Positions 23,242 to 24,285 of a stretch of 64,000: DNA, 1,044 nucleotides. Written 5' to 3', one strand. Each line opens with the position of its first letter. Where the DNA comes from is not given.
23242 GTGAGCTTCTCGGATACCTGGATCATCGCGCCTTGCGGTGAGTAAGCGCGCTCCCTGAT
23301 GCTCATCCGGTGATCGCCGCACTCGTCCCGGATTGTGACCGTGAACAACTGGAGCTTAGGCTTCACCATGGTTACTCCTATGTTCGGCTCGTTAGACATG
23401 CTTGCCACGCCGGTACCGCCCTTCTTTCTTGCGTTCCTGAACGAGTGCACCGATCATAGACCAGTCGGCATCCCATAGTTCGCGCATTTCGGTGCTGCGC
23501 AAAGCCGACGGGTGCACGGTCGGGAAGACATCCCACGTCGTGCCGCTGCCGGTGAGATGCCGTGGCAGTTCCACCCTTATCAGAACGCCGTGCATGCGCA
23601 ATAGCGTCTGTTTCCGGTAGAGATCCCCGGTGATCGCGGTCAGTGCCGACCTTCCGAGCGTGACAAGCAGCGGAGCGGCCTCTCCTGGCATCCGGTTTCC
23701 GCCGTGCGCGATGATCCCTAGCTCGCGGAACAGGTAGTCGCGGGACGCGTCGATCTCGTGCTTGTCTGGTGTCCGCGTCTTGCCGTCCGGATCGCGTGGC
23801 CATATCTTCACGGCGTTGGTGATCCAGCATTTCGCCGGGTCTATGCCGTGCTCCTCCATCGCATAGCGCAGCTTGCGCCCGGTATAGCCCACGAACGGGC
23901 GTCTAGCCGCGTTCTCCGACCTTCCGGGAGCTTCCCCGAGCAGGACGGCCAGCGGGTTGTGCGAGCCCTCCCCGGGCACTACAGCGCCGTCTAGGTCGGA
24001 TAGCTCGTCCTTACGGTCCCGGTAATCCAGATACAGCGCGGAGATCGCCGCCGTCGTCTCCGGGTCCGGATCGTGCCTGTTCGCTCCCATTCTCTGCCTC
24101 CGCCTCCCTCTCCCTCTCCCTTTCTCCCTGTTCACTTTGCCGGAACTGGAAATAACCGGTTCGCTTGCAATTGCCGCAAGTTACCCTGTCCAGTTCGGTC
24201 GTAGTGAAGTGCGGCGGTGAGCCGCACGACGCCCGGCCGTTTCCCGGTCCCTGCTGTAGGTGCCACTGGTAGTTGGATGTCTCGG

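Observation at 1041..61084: Dispersed 27-bp 'triple box' element (3 x 9-bp GGAAC units), 21 copies across the whole phage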

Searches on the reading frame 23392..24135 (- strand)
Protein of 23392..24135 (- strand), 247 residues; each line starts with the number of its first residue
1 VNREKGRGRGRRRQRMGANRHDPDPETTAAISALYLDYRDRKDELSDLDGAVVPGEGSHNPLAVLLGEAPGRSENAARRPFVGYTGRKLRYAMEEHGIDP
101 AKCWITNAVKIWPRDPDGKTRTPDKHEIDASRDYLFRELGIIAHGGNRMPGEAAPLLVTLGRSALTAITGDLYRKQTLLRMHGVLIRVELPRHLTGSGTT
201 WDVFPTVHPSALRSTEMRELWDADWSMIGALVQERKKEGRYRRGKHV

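Call 27: search_protein_families(library=pfam, max_evalue=0.01, proteins=[window:23392-24135:-])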
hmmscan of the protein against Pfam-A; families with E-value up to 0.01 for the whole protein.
window:23392-24135:- (247 aa): 1 family
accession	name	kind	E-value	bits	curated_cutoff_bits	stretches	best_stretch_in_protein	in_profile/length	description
PF03167.25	UDG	-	6.7e-19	68.8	24.3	1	54-215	1-124/141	Uracil DNA glycosylase superfamily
